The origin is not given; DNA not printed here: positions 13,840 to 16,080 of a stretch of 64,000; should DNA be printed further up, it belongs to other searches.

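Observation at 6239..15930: SusC/SusD-type locus whose cargo enzymes are PLC-type phosphodiesterases and an alkaline phosphatase, not glycoside hydrolases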

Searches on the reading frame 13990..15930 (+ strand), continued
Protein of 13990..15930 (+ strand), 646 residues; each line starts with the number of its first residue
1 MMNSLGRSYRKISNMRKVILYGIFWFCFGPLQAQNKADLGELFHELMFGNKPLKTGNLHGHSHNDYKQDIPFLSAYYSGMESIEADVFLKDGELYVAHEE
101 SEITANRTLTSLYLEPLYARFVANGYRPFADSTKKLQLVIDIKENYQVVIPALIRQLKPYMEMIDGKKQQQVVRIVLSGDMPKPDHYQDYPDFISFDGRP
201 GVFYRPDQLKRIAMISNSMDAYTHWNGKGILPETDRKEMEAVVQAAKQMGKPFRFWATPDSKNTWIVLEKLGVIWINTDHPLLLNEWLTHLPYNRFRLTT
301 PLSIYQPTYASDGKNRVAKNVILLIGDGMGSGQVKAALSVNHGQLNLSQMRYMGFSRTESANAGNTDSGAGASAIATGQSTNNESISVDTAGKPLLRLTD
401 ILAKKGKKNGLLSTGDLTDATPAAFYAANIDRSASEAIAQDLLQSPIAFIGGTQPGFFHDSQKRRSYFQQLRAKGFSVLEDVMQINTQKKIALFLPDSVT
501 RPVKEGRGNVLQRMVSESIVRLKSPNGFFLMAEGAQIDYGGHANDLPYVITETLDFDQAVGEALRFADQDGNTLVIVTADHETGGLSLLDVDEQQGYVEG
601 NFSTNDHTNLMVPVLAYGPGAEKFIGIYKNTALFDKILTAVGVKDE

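Call 31: search_solved_structures(query=A1, max_evalue=0.01)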
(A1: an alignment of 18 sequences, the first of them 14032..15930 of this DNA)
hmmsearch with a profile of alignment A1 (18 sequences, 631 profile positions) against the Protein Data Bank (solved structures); distinct sequences matched with E-value up to 0.01: 58.
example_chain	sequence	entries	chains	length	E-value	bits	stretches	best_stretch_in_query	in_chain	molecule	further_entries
2w5v_A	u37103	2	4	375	4e-100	339.1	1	301-629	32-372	ALKALINE PHOSPHATASE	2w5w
2w5x_A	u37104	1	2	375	2.5e-99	336.5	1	301-629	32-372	ALKALINE PHOSPHATASE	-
2iuc_A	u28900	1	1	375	9.1e-99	334.7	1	301-629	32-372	ALKALINE PHOSPHATASE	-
2iuc_B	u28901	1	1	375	3.9e-98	332.6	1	301-629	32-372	ALKALINE PHOSPHATASE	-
3a52_A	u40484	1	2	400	4.7e-57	196.9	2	306-575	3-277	Cold-active alkaline phosphatase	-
3wbh_A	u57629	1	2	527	5.9e-47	163.5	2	433-576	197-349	Alkaline phosphatase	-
7qow_A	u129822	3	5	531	9.6e-46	159.5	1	298-574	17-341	Alkaline phosphatase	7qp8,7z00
3e2d_A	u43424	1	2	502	2e-45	158.4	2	302-445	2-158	Alkaline phosphatase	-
6qsq_A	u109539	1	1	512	2.4e-45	158.2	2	302-445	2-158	Alkaline phosphatase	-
6t26_A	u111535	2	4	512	2.5e-45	158.1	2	302-445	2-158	Alkaline phosphatase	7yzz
36py_C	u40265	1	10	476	3.7e-45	157.6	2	496-629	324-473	Alkaline phosphatase H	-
7tm9_A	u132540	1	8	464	4.5e-45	157.3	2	490-628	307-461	Bacterial alkaline phosphatase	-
1anj_A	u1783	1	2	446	6.2e-45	156.8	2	495-628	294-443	ALKALINE PHOSPHATASE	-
1y7a_A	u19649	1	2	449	1.7e-44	155.4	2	495-628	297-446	Alkaline phosphatase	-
1kh4_A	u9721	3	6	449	2.5e-44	154.8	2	495-628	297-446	ALKALINE PHOSPHATASE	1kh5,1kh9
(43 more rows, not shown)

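Call 48: predict_structure(alignment_id=A2)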
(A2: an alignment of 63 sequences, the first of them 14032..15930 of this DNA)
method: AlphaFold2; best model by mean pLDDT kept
length: 632 residues; sequences in the alignment: 63
mean_pLDDT: 92.4   pTM: 0.88
mean pLDDT of the five models: 92.4, 91.5, 91.3, 91.0, 90.9
residues with pLDDT >= 90: 551; 70-90: 38; 50-70: 19; < 50: 24
segments of 3 or more residues with pLDDT < 50: 16-24, 26-40
pLDDT, mean of each block of 10 residues (from residue 1): 68 50 47 46 83 74 96 95 91 93 97 94 97 97 97 91 97 97 97 97 97 92 98 97 94 95 94 93 94 96 97 98 98 98 92 95 97 97 97 97 95 97 97 97 95 98 94 89 93 94 96 97 94 98 98 98 98 96 96 95 98 98 94 64
secondary structure, 60 per line:
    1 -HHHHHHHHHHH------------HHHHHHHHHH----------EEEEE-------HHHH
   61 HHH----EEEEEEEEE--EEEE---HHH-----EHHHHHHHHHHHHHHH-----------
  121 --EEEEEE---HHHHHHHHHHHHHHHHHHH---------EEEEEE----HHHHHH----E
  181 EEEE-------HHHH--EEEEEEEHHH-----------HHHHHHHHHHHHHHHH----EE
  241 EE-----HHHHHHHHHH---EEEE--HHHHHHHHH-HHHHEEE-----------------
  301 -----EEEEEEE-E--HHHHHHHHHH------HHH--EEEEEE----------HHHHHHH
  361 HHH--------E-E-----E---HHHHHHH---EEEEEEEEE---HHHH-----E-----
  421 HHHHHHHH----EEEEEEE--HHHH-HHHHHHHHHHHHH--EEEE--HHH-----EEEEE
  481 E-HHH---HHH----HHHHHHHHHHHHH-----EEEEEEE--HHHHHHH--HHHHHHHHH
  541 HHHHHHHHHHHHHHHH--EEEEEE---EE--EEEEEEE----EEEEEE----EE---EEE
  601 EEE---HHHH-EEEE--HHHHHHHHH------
elements in order: H2-12 H25-34 E45-49 H57-63 E68-76 E79-82 H95-109 E123-128 H132-150 E160-165 H170-175 E180-184 H192-195 E198-204 H219-234 E239-242 H248-257 E261-264 H267-275 H277-280 E281-283 E306-312 H317-326 E338-343 H354-363 H384-390 E394-402 H406-409 H421-428 E433-439 H442-445 H447-459 E462-465 E476-481 H496-508 E514-520 H523-529 H532-556 E559-564 E572-578 E583-588 E598-603 H607-610 E612-615 H618-626

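Call 73: find_homologous_proteins(query=L033:9923-11740:+, max_evalue=1e-50)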
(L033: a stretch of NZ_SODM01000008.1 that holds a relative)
Query L033:9923-11740:+ (605 aa): 4182 proteins with E <= 1e-50 among 8000 candidates; the best 120 are listed.
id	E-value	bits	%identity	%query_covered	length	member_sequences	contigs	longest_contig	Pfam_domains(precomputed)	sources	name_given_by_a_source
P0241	0.0e+0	1358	100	100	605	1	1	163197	PF00245.26,PF01676.24,PF01663.28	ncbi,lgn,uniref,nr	ncbi:alkaline phosphatase [Flavobacterium sp. 270]|uniref:alkaline phosphatase n=1 Tax=Flavobacteriu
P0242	0.0e+0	1189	86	100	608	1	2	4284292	PF00245.26,PF01676.24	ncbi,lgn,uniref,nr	ncbi:alkaline phosphatase [Flavobacterium reichenbachii]|uniref:Alkaline phosphatase n=1 Tax=Flavoba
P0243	0.0e+0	1182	86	100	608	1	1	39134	PF00245.26,PF01676.24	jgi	jgi:alkaline phosphatase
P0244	0.0e+0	1163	85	100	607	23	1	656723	PF00245.26,PF01676.24,PF01663.28,PF00884.29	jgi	jgi:alkaline phosphatase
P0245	0.0e+0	1159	84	100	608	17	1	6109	PF00245.26,PF01676.24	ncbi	ncbi:MAG: alkaline phosphatase [Flavobacterium sp.]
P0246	0.0e+0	1159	84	100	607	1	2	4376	PF00245.26,PF01676.24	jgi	jgi:alkaline phosphatase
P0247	0.0e+0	1158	83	100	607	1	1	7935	PF00245.26,PF01676.24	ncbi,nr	ncbi:MAG: alkaline phosphatase [Chryseobacterium sp.]|nr:MAG: alkaline phosphatase [Chryseobacterium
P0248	0.0e+0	1128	82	100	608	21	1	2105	PF13653.13,PF00245.26,PF01676.24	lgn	-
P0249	0.0e+0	1124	81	100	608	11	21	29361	PF00245.26,PF01676.24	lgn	-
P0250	0.0e+0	1118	81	100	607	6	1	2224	PF00245.26,PF01676.24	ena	-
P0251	0.0e+0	1115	80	100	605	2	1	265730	PF00245.26,PF01676.24,PF01663.28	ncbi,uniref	ncbi:alkaline phosphatase [Flavobacterium mesophilum]|uniref:alkaline phosphatase n=1 Tax=Flavobacte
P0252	0.0e+0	1113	81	100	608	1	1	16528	PF00245.26,PF01676.24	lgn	-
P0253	0.0e+0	1111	80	100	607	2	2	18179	PF00245.26,PF01676.24,PF01663.28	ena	-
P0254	0.0e+0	1109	80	100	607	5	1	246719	PF00245.26,PF01676.24,PF01663.28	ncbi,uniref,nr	ncbi:alkaline phosphatase [Flavobacterium johnsoniae]|uniref:Alkaline phosphatase n=1 Tax=Flavobacte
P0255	0.0e+0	1108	80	100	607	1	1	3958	PF13653.13,PF00245.26,PF01676.24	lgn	-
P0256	0.0e+0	1107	81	100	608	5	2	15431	PF00245.26,PF01676.24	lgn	-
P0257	0.0e+0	1101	79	100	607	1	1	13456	PF00245.26,PF01676.24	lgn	-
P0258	0.0e+0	1101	79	100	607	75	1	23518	PF00245.26,PF01676.24,PF01663.28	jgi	jgi:alkaline phosphatase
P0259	0.0e+0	1101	81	100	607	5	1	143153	PF00245.26,PF01676.24,PF01663.28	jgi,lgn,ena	-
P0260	0.0e+0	1101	81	100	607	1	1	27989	PF00245.26,PF01676.24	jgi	jgi:alkaline phosphatase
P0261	0.0e+0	1101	79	100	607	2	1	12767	PF00245.26,PF01676.24,PF01663.28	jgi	jgi:alkaline phosphatase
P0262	0.0e+0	1100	81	100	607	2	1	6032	PF00245.26,PF01676.24,PF01663.28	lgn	-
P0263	0.0e+0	1099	80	100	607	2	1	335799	PF00245.26,PF01676.24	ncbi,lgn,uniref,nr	ncbi:alkaline phosphatase [Flavobacterium chryseum]|uniref:alkaline phosphatase n=1 Tax=Flavobacteri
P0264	0.0e+0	1099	80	100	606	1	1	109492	PF00245.26,PF01676.24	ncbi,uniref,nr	ncbi:alkaline phosphatase [Flavobacterium sp. LS1R49]|uniref:Alkaline phosphatase n=1 Tax=Flavobacte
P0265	0.0e+0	1097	79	100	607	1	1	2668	PF00245.26,PF01676.24,PF01663.28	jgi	jgi:alkaline phosphatase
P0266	0.0e+0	1097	79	100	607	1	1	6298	PF00245.26,PF01676.24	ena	-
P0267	0.0e+0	1096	80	100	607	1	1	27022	PF00245.26,PF01676.24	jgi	-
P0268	0.0e+0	1095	80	100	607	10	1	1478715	PF00245.26,PF01676.24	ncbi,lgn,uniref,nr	ncbi:alkaline phosphatase [Flavobacterium sp. HSC-32F16]|uniref:alkaline phosphatase n=1 Tax=Flavoba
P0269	0.0e+0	1095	78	100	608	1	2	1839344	PF00245.26,PF01676.24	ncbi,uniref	ncbi:alkaline phosphatase [Flavobacterium procerum]|uniref:Alkaline phosphatase n=1 Tax=Flavobacteri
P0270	0.0e+0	1094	79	100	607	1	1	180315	PF00245.26,PF01676.24,PF01663.28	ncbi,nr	ncbi:alkaline phosphatase [Flavobacteriaceae bacterium CRH]|nr:alkaline phosphatase [Flavobacteriace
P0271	0.0e+0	1093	78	100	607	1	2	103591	PF00245.26,PF01676.24,PF01663.28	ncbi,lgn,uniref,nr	ncbi:alkaline phosphatase [Flavobacterium sp. AC]|uniref:Alkaline phosphatase n=1 Tax=Flavobacterium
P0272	0.0e+0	1091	78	100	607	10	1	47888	PF00245.26,PF01676.24,PF01663.28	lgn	-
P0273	0.0e+0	1091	79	100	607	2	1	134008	PF13653.13,PF00245.26,PF01676.24,PF01663.28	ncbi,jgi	jgi:alkaline phosphatase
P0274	0.0e+0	1091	79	100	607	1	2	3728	PF00245.26,PF01676.24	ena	-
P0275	0.0e+0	1090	79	100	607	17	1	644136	PF00245.26,PF01676.24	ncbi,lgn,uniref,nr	ncbi:alkaline phosphatase [Flavobacterium sp. Root186]|uniref:alkaline phosphatase n=1 Tax=Flavobact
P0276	0.0e+0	1090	79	100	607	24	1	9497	PF00245.26,PF01676.24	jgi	jgi:alkaline phosphatase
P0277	0.0e+0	1090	79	100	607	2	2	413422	PF00245.26,PF01676.24,PF01663.28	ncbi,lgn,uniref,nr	ncbi:alkaline phosphatase [Flavobacterium araucananum]|uniref:Alkaline phosphatase n=1 Tax=Flavobact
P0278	0.0e+0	1089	79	100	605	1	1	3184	PF00245.26,PF01676.24,PF01663.28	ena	-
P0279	0.0e+0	1088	79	100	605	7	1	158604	PF00245.26,PF01676.24,PF01663.28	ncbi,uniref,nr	ncbi:alkaline phosphatase [Flavobacterium branchiicola]|uniref:Alkaline phosphatase n=1 Tax=Flavobac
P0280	0.0e+0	1086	79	100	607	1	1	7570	PF13653.13,PF00245.26,PF01676.24,PF01663.28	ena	-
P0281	0.0e+0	1086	79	100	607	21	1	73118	PF13653.13,PF00245.26,PF01676.24,PF01663.28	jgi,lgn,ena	-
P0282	0.0e+0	1085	79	100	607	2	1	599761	PF13653.13,PF00245.26,PF01676.24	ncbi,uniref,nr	ncbi:alkaline phosphatase [uncultured Flavobacterium sp.]|uniref:alkaline phosphatase n=1 Tax=uncult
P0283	0.0e+0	1084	79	100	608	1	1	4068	PF00245.26,PF01676.24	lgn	-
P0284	0.0e+0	1083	79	100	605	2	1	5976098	PF00245.26,PF01676.24,PF01663.28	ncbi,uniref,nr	ncbi:alkaline phosphatase [Flavobacterium panacagri]|uniref:alkaline phosphatase n=1 Tax=Flavobacter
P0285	0.0e+0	1082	79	100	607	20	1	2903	PF13653.13,PF00245.26,PF01676.24,PF01663.28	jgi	jgi:alkaline phosphatase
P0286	0.0e+0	1081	79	100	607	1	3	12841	PF00245.26,PF01676.24,PF01663.28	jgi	jgi:alkaline phosphatase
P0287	0.0e+0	1080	79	100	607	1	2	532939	PF00245.26,PF01676.24,PF01663.28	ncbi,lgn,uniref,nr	ncbi:alkaline phosphatase [Flavobacterium sp. ANB]|uniref:alkaline phosphatase n=1 Tax=unclassified 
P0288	0.0e+0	1080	80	100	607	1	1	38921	PF00245.26,PF01676.24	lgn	-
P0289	0.0e+0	1079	78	100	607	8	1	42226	PF13653.13,PF00245.26,PF01676.24,PF01663.28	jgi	jgi:alkaline phosphatase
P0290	0.0e+0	1078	79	100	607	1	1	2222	PF00245.26,PF01676.24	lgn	-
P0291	0.0e+0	1078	78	100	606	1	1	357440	PF00245.26,PF01676.24,PF01663.28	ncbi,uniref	ncbi:alkaline phosphatase [Flavobacterium sp. W22_SRS_FK3]|uniref:alkaline phosphatase n=1 Tax=Flavo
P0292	0.0e+0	1077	79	100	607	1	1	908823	PF00245.26,PF01676.24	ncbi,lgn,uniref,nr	ncbi:alkaline phosphatase [Flavobacterium sp. Root901]|uniref:alkaline phosphatase n=1 Tax=Flavobact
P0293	0.0e+0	1076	78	100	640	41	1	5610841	PF00245.26,PF01676.24,PF01663.28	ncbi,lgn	-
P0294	0.0e+0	1075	78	100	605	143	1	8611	PF00245.26,PF01676.24,PF01663.28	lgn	-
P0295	0.0e+0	1074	78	99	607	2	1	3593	PF00245.26,PF01676.24,PF01663.28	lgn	-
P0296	0.0e+0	1073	77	100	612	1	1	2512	PF00245.26,PF01676.24,PF01663.28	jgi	jgi:alkaline phosphatase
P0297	0.0e+0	1073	78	100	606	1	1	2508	PF00245.26,PF01676.24,PF01663.28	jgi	jgi:alkaline phosphatase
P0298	0.0e+0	1073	77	100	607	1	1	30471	PF13653.13,PF00245.26,PF01676.24,PF01663.28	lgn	-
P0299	0.0e+0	1073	79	100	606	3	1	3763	PF00245.26,PF01676.24,PF01663.28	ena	-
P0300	0.0e+0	1073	78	100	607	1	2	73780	PF00245.26,PF01676.24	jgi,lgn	jgi:alkaline phosphatase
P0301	0.0e+0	1073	78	100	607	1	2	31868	PF00245.26,PF01676.24,PF01663.28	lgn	-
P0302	0.0e+0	1073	78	100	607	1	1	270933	PF00245.26,PF01676.24,PF01663.28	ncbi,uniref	ncbi:alkaline phosphatase [Flavobacterium sp. LAR06]|uniref:alkaline phosphatase n=1 Tax=Flavobacter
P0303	0.0e+0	1071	78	100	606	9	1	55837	PF00245.26,PF01676.24,PF01663.28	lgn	-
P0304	0.0e+0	1070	78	100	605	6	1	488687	PF00245.26,PF01676.24,PF01663.28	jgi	jgi:alkaline phosphatase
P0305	0.0e+0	1070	77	100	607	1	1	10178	PF13653.13,PF00245.26,PF01676.24,PF01663.28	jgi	jgi:alkaline phosphatase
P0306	0.0e+0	1070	77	100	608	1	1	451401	PF00245.26,PF01676.24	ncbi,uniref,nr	ncbi:alkaline phosphatase [Flavobacterium piscis]|uniref:Alkaline phosphatase n=1 Tax=Flavobacterium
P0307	0.0e+0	1069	77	100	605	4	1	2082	PF00245.26,PF01676.24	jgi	-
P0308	0.0e+0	1069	78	100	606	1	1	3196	PF00245.26,PF01676.24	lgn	-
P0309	0.0e+0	1068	78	100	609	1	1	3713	PF13653.13,PF00245.26,PF01676.24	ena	-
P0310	0.0e+0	1068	78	100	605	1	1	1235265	PF00245.26,PF01676.24,PF01663.28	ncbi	ncbi:alkaline phosphatase [Flavobacterium ginsengiterrae]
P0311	0.0e+0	1068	78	100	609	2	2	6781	PF13653.13,PF00245.26,PF01676.24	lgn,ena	-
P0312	0.0e+0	1068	78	100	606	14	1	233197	PF00245.26,PF01676.24,PF01663.28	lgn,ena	-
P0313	0.0e+0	1067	77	100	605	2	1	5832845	PF00245.26,PF01676.24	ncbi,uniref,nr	ncbi:alkaline phosphatase [Flavobacterium gelatinilyticum]|uniref:alkaline phosphatase n=1 Tax=Flavo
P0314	0.0e+0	1064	77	100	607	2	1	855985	PF00245.26,PF01676.24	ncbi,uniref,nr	ncbi:alkaline phosphatase [Flavobacterium sp. LM4]|uniref:alkaline phosphatase n=1 Tax=Flavobacteriu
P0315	0.0e+0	1064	77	100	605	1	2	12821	PF00245.26,PF01676.24,PF01663.28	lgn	-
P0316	0.0e+0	1063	77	100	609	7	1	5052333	PF00245.26,PF01676.24,PF01663.28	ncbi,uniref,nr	ncbi:alkaline phosphatase [Flavobacterium sp. N502536]|uniref:alkaline phosphatase n=1 Tax=Flavobact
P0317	0.0e+0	1063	77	100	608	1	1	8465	PF00245.26,PF01676.24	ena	-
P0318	0.0e+0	1062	78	100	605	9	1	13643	PF00245.26,PF01676.24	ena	-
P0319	0.0e+0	1062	78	99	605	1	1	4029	PF00245.26,PF01676.24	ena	-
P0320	0.0e+0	1062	77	100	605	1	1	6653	PF00245.26,PF01676.24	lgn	-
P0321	0.0e+0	1061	77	100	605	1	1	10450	PF00245.26,PF01676.24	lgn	-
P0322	0.0e+0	1060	77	100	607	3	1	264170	PF00245.26,PF01676.24,PF01663.28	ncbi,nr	nr:alkaline phosphatase [uncultured Flavobacterium sp.]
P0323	0.0e+0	1060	77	100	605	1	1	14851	PF00245.26,PF01676.24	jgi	-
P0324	0.0e+0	1056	76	100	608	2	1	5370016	PF13653.13,PF00245.26,PF01676.24,PF01663.28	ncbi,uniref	ncbi:hypothetical protein CFS9_40420 [Flavobacterium sp. CFS9]|uniref:Alkaline phosphatase n=1 Tax=F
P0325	0.0e+0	1055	77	100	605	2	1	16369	PF00245.26,PF01676.24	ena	-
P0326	0.0e+0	1054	76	100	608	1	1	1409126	PF13653.13,PF00245.26,PF01676.24,PF01663.28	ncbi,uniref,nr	ncbi:alkaline phosphatase [Flavobacterium lipolyticum]|uniref:Alkaline phosphatase n=1 Tax=Flavobact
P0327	0.0e+0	1054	76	100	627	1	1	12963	PF13653.13,PF00245.26,PF01676.24,PF01663.28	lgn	-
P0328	0.0e+0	1052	76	100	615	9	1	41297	PF00245.26,PF01676.24,PF01663.28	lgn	-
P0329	0.0e+0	1051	76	100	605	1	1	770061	PF00245.26,PF01676.24,PF01663.28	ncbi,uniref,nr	ncbi:alkaline phosphatase [Flavobacterium sp. GA093]|uniref:Alkaline phosphatase n=1 Tax=Flavobacter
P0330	0.0e+0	1050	77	100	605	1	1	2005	PF13653.13,PF00245.26,PF01676.24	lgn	-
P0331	0.0e+0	1050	77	100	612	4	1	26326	PF13653.13,PF00245.26,PF01676.24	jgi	jgi:alkaline phosphatase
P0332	0.0e+0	1050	77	100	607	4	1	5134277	PF00245.26,PF01676.24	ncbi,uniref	ncbi:alkaline phosphatase [Flavobacterium sp. RS13.1]|uniref:alkaline phosphatase n=1 Tax=Flavobacte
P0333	0.0e+0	1050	76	100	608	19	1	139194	PF13653.13,PF00245.26,PF01676.24,PF01663.28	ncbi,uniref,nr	ncbi:alkaline phosphatase [Flavobacterium tructae]|uniref:alkaline phosphatase n=1 Tax=Flavobacteriu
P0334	0.0e+0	1049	78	97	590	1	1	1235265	PF00245.26,PF01676.24,PF01663.28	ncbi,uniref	ncbi:hypothetical protein GCM10022423_20750 [Flavobacterium ginsengiterrae]|uniref:Alkaline phosphat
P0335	0.0e+0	1048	77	100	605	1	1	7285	PF00245.26,PF01676.24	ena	-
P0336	0.0e+0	1048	76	100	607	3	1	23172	PF00245.26,PF01676.24,PF01663.28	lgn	-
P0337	0.0e+0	1045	76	100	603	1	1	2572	PF00245.26,PF01676.24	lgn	-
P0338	0.0e+0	1045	78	97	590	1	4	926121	PF00245.26,PF01676.24,PF01663.28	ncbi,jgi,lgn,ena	-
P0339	0.0e+0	1044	76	100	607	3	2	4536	PF00245.26,PF01676.24,PF01663.28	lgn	-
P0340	0.0e+0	1043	78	97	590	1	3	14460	PF00245.26,PF01676.24,PF01663.28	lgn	-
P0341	0.0e+0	1043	78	97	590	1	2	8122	PF00245.26,PF01676.24,PF01663.28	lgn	-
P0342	0.0e+0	1042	76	100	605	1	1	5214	PF00245.26,PF01676.24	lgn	-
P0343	0.0e+0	1042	76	100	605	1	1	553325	PF00245.26,PF01676.24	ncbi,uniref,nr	ncbi:alkaline phosphatase [Flavobacterium cheongpyeongense]|uniref:Alkaline phosphatase n=1 Tax=Flav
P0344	0.0e+0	1040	76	100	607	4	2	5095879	PF00245.26,PF01676.24,PF01663.28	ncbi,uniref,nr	ncbi:alkaline phosphatase [Flavobacterium gyeonganense]|uniref:Alkaline phosphatase n=1 Tax=Flavobac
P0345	0.0e+0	1040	76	100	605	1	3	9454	PF00245.26,PF01676.24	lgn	-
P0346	0.0e+0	1039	76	100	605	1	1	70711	PF13653.13,PF00245.26,PF01676.24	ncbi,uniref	ncbi:alkaline phosphatase [Flavobacterium sp.]|uniref:alkaline phosphatase n=1 Tax=Flavobacterium sp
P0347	0.0e+0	1039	75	100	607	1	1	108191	PF00245.26,PF01676.24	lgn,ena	-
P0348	0.0e+0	1036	76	100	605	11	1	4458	PF00245.26,PF01676.24,PF01663.28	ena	-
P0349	0.0e+0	1032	75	100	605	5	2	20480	PF00245.26,PF01676.24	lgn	-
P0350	0.0e+0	1030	75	100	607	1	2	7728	PF00245.26,PF01676.24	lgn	-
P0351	0.0e+0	1023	75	100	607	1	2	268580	PF00245.26,PF01676.24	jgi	jgi:alkaline phosphatase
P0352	3.9e-281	952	70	100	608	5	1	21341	PF00245.26,PF01676.24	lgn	-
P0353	9.4e-278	941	68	100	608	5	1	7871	PF00245.26,PF01676.24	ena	-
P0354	3.6e-270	916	67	100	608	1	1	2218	PF13653.13,PF00245.26,PF01676.24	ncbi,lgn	-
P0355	4.0e-270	915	67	100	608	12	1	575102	PF00245.26,PF01676.24,PF01663.28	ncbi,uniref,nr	ncbi:alkaline phosphatase [Flavobacterium sp. ZT3R18]|uniref:alkaline phosphatase n=1 Tax=Flavobacte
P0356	3.8e-268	909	67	100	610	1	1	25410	PF13653.13,PF00245.26,PF01676.24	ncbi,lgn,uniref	ncbi:alkaline phosphatase [Flavobacterium sp.]|uniref:alkaline phosphatase n=1 Tax=Flavobacterium sp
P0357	1.2e-267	907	67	100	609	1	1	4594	PF00245.26,PF01676.24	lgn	-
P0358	2.3e-266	903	66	98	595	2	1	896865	PF00245.26,PF01676.24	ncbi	-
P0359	4.7e-265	899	67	99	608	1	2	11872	PF00245.26,PF01676.24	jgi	jgi:alkaline phosphatase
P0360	1.4e-263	894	66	97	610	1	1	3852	PF00245.26,PF01676.24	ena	-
